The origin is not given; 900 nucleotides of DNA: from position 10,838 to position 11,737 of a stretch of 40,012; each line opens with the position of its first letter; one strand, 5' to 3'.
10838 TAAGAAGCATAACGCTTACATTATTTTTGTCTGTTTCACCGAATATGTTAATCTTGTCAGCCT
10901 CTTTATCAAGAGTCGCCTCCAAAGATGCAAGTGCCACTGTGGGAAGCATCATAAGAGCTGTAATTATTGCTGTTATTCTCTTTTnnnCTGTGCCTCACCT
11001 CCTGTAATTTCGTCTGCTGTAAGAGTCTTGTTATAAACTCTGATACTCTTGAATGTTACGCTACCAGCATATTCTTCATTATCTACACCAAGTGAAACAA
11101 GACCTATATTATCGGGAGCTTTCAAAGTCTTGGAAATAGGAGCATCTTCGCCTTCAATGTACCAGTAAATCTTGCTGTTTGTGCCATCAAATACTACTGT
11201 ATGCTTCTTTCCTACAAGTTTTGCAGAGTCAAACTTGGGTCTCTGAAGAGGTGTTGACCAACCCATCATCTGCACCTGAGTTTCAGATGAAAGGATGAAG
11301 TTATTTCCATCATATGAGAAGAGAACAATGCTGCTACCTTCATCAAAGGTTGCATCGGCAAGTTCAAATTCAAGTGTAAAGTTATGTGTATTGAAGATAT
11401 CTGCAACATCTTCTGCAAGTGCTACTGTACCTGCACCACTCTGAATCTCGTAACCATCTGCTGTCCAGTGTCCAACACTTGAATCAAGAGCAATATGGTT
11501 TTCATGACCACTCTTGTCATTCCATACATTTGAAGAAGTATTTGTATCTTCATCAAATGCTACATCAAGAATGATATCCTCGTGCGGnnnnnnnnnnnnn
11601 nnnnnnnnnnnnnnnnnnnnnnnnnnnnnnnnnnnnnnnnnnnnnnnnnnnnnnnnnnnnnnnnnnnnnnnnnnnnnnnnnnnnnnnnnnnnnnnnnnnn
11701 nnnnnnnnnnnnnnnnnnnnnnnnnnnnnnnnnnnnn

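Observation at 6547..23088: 16.5-kb block of six giant secreted proteins: candidate SLH-tethered glycan-degrading surface apparatus without cohesin/dockerin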

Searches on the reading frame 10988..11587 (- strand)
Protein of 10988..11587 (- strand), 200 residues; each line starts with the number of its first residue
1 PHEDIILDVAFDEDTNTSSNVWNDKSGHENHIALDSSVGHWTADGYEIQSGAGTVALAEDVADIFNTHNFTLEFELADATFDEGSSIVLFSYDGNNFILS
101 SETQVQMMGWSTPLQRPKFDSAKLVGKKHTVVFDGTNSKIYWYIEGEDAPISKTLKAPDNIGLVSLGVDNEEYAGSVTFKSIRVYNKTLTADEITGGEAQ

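Call 90: search_solved_structures(query=A7, max_evalue=5)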
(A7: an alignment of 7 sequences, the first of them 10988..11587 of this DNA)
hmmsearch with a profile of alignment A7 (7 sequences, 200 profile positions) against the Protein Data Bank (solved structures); distinct sequences matched with E-value up to 5: 8.
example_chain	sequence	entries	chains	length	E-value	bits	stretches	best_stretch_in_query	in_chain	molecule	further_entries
3d6e_A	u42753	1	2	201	0.036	16.8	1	125-167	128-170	Beta-glucanase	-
6ibu_A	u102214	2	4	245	0.063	16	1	109-157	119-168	Probable glycosidase crf1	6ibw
1gbg_A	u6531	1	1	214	0.066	16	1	125-165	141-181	(1,3-1,4)-BETA-D-GLUCAN 4 GLUCANOHYDROLASE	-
3o5s_A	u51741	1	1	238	0.33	13.7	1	125-164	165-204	Beta-glucanase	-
5ocq_A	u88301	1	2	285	0.36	13.6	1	126-152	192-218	Kappa-carrageenase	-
1dyp_A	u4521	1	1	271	0.38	13.5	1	126-152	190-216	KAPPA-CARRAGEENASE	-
4dfs_A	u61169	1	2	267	0.77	12.5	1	123-150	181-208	Glycoside hydrolase, family 16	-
3azx_A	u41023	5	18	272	0.79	12.4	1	123-150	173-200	Laminarinase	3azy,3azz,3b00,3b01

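Call 91: search_protein_families(library=pfam, alignment_id=A7, max_evalue=1)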
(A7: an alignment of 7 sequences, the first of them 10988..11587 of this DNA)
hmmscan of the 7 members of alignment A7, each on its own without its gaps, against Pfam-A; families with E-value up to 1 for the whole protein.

A. member 1, window:10988-11587:- (200 aa): 4 families
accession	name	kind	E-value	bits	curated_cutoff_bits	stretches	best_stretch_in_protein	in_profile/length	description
PF13385.13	Laminin_G_3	-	8.4e-07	29.7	27.6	1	53-194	5-150/151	Concanavalin A-like lectin/glucanases superfamily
PF24817.1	WD40_WDHD1_1st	-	0.0015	18.2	109.9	1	56-113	197-252/291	WDHD1 first WD40 domain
PF22925.3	TS_C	-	0.0044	17.1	27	1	122-191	126-201/202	Trans-sialidase, C-terminal domain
PF07290.17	YqiJ_OB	-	0.1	13.1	25.4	1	66-97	30-61/64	Inner membrane protein YqiJ, OB-fold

B. families by the number of members that match (of 7 scanned): 5 families
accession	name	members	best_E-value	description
PF13385.13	Laminin_G_3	6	8.4e-07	Concanavalin A-like lectin/glucanases superfamily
PF19559.6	DUF6081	2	0.12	Family of unknown function (DUF6081)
PF24817.1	WD40_WDHD1_1st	1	0.0015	WDHD1 first WD40 domain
PF22925.3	TS_C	1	0.0044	Trans-sialidase, C-terminal domain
PF07290.17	YqiJ_OB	1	0.1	Inner membrane protein YqiJ, OB-fold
